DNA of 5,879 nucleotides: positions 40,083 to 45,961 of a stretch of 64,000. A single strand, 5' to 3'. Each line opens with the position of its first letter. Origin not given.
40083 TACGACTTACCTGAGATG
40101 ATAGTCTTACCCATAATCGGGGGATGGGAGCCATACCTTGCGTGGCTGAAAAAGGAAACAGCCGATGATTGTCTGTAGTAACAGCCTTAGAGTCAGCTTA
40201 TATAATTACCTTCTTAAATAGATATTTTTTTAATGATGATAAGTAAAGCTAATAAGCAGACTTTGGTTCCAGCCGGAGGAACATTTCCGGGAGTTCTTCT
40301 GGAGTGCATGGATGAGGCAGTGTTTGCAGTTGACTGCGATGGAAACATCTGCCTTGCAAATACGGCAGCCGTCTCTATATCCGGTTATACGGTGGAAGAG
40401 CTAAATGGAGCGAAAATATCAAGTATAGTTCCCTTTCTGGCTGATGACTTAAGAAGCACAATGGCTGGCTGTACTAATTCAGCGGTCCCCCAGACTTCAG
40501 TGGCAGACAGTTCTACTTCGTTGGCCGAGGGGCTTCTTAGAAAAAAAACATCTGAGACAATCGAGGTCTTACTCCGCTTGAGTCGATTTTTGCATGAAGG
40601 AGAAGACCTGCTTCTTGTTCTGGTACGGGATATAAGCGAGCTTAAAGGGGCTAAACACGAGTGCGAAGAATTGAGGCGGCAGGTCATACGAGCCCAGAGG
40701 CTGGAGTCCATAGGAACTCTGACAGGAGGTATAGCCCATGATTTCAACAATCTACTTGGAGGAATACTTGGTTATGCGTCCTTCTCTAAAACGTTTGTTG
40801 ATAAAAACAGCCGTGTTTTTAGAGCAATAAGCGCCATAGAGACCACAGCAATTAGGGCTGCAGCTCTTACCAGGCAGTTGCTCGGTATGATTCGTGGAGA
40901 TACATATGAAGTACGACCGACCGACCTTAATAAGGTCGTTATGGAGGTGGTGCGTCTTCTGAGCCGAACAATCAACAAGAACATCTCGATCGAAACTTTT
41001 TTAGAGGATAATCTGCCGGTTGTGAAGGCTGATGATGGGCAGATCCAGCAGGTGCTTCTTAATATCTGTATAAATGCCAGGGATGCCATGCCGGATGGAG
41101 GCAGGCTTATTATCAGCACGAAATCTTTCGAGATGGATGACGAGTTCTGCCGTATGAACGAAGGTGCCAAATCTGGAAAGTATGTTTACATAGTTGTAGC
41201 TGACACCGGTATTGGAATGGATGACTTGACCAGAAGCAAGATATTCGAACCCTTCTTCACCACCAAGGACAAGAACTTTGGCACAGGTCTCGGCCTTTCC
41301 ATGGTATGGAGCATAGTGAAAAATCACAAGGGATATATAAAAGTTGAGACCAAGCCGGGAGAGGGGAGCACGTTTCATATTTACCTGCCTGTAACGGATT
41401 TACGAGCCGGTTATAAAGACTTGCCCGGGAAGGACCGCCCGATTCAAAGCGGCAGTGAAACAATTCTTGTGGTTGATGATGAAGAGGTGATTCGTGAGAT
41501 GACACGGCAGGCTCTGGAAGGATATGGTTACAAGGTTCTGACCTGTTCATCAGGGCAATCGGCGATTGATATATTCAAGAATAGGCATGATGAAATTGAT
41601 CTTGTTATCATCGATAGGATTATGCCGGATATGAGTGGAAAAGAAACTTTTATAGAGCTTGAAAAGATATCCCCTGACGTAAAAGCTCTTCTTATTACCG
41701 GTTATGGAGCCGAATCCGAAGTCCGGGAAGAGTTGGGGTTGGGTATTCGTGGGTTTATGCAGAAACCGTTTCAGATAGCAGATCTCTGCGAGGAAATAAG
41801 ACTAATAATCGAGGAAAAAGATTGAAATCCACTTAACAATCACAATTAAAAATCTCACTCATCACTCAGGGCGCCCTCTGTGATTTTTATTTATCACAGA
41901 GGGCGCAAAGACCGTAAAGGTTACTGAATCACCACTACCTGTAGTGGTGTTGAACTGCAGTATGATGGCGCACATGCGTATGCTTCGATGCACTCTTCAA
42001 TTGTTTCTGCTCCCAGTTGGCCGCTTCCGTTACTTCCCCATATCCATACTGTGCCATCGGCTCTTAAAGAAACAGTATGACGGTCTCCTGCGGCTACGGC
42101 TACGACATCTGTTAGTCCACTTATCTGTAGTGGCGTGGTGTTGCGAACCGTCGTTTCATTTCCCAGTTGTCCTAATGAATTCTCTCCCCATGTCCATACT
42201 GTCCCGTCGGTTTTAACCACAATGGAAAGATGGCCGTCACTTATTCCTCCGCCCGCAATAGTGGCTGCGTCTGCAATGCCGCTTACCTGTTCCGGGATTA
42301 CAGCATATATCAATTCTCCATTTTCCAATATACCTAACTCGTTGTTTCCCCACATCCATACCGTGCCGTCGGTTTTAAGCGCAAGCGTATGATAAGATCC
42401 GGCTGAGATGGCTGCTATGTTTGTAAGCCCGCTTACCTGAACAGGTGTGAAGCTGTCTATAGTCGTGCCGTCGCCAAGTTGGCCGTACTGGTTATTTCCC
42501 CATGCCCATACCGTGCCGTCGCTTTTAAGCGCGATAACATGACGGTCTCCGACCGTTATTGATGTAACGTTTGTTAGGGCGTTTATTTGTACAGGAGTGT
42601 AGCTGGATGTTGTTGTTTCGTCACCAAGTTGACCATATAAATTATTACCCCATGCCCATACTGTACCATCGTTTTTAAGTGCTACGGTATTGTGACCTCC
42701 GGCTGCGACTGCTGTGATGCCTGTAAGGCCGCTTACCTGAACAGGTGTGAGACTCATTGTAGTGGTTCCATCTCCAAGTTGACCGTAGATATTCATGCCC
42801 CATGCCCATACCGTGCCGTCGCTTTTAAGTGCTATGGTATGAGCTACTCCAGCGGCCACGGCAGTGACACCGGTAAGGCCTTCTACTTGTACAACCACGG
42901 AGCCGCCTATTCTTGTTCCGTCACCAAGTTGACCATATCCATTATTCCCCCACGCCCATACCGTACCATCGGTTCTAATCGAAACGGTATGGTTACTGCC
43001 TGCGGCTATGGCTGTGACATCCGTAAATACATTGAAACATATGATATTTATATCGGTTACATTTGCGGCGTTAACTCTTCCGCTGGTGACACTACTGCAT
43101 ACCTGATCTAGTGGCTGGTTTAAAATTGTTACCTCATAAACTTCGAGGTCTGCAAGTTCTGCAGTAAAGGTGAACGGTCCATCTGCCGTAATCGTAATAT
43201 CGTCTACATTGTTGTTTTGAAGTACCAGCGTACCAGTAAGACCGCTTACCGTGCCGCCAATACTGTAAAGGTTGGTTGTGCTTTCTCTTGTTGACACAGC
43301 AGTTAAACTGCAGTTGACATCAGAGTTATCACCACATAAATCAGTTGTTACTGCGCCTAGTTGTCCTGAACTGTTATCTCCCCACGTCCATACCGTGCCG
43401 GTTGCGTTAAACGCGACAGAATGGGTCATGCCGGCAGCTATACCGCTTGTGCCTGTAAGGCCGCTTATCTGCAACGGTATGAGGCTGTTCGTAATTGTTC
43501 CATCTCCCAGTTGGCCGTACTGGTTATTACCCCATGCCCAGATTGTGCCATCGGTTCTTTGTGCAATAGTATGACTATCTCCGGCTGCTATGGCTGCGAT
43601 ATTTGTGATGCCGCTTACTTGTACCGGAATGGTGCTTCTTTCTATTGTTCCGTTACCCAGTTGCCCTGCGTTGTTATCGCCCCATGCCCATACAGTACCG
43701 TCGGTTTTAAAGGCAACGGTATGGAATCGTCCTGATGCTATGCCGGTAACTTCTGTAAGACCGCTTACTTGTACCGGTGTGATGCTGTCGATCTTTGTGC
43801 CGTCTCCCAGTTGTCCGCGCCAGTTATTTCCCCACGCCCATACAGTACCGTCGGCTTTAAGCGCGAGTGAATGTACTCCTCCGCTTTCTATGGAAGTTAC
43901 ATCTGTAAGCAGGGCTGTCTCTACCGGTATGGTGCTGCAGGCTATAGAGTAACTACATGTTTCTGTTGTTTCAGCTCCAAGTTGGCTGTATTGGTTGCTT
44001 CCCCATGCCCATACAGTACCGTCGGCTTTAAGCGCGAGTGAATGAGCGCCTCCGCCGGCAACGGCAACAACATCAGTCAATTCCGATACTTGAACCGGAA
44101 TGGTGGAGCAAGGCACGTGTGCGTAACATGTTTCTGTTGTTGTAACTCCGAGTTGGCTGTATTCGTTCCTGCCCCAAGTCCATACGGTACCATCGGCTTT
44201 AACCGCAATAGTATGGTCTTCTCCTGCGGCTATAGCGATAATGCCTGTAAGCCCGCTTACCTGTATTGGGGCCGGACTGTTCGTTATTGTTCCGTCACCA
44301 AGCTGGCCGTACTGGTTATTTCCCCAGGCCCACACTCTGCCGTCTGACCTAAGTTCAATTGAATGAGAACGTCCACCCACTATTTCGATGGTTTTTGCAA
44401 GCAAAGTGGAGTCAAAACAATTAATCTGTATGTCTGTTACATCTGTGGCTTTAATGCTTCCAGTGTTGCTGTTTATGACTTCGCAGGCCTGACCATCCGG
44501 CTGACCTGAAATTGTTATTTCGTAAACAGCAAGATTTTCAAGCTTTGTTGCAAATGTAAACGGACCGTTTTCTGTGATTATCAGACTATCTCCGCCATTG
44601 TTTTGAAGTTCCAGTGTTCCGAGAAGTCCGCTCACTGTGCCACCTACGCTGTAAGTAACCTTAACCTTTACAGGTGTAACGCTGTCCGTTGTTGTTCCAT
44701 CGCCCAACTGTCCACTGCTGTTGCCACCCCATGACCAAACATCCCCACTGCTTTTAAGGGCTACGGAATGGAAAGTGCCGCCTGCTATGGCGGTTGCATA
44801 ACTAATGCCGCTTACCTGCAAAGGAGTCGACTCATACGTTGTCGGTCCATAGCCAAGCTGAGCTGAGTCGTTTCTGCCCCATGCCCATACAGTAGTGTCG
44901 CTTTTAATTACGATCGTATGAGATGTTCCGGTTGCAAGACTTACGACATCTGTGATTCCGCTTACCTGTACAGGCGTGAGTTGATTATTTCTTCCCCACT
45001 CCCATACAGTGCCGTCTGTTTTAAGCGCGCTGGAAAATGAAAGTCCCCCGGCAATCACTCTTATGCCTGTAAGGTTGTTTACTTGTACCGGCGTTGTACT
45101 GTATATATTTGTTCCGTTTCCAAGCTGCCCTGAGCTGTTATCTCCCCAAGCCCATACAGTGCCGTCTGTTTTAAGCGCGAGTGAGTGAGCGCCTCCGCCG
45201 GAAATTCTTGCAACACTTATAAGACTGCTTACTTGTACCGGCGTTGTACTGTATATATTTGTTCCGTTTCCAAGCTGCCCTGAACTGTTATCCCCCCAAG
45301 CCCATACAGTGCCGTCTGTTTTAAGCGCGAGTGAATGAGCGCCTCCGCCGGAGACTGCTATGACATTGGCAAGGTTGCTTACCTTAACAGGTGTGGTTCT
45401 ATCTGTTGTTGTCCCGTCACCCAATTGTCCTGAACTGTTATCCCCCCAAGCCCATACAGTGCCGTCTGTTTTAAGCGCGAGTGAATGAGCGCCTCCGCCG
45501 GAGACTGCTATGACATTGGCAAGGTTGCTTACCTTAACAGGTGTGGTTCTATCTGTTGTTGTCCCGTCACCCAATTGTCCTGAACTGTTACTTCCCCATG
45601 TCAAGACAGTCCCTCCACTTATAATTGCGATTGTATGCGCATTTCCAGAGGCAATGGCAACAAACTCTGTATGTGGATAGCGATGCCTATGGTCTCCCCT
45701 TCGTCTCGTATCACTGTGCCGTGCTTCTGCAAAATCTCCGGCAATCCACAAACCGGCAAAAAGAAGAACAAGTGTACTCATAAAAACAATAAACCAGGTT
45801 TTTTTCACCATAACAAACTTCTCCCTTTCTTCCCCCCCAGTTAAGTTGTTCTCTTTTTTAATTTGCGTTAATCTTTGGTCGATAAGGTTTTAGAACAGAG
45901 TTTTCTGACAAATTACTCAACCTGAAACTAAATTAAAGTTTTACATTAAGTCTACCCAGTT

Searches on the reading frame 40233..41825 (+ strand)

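Call 37: search_protein_families(library=pfam, proteins=[window:40233-41825:+], max_evalue=0.001)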
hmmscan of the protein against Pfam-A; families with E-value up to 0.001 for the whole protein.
window:40233-41825:+ (530 aa): 8 families
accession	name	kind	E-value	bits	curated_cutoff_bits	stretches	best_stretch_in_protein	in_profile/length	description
PF00072.30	Response_reg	-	6e-24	84.8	30.2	1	411-522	1-110/111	Response regulator receiver domain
PF02518.31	HATPase_c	-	1.2e-21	77.7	26.4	1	267-388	2-110/111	Histidine kinase-, DNA gyrase B-, and HSP90-like ATPase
PF13188.13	PAS_8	-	9.4e-08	32.1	21.8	1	22-75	6-56/65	PAS domain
PF00989.32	PAS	-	2e-07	31.5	22.6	1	22-134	6-113/113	PAS fold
PF13426.13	PAS_9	-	6e-07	30.1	27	1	28-136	2-103/103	PAS domain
PF24820.1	Diguanyl_cycl_sensor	-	1.2e-06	28.9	28.1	1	22-133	1-109/109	Diguanylate cyclase-like sensor domain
PF08448.16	PAS_4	-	2.2e-05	25.1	23.1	1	26-138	4-109/110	PAS fold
PF00512.31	HisKA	-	0.00047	20.6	26.9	0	161-219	3-60/66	His Kinase A (phospho-acceptor) domain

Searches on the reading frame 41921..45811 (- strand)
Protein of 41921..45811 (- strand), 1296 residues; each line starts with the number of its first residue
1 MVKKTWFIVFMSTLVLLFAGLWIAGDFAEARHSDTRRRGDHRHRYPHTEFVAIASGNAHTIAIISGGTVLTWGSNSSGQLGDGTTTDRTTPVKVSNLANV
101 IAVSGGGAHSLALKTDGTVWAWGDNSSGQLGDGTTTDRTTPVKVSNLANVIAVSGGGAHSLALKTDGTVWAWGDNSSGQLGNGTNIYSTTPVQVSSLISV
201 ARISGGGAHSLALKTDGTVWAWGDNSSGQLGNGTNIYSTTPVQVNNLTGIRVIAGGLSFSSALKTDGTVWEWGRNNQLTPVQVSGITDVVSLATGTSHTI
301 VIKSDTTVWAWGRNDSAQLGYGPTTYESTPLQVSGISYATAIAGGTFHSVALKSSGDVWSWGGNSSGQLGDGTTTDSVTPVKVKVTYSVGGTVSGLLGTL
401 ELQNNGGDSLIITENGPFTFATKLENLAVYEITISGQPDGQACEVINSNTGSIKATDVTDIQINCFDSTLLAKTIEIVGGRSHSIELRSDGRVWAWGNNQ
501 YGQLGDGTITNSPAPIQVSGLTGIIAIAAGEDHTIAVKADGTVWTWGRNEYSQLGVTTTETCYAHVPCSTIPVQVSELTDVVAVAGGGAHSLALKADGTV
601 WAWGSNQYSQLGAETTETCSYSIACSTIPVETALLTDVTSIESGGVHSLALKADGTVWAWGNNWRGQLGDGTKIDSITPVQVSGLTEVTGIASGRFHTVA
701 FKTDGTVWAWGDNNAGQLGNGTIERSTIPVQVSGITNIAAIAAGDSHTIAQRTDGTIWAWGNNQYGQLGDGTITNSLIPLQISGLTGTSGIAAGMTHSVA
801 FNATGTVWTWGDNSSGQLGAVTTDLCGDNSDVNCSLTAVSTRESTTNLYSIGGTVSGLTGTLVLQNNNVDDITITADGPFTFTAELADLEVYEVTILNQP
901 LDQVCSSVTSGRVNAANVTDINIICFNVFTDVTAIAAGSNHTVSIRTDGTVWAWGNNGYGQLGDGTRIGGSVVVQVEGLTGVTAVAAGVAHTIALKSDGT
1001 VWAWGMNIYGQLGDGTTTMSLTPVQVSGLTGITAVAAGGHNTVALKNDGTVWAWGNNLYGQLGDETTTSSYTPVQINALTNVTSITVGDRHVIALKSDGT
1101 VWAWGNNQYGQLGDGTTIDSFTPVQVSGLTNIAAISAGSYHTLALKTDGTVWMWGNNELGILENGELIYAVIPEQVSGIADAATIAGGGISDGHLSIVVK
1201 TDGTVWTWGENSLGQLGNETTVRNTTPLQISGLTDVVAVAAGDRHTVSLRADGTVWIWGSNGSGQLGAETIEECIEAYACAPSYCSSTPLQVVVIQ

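Call 37: search_protein_families(library=pfam, proteins=[window:41921-45811:-], max_evalue=0.001)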
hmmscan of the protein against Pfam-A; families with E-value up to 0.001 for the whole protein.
window:41921-45811:- (1296 aa): 5 families
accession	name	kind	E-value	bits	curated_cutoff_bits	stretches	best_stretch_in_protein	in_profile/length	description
PF25390.1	WD40_RLD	-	1.3e-268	890.5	150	6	572-825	22-285/363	RCC1-like domain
PF00415.24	RCC1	-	5e-241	779.8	21.7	17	1098-1145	1-50/50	Regulator of chromosome condensation (RCC1) repeat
PF13540.12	RCC1_2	-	3.7e-197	634.5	22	20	932-961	1-30/30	Regulator of chromosome condensation (RCC1) repeat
PF25384.1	Alsin_RLD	-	1e-51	177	100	2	961-1019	254-315/405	Alsin RCC1-like domain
PF14289.11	DUF4369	-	1.8e-05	25.7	25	0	849-900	1-58/91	Domain of unknown function (DUF4369)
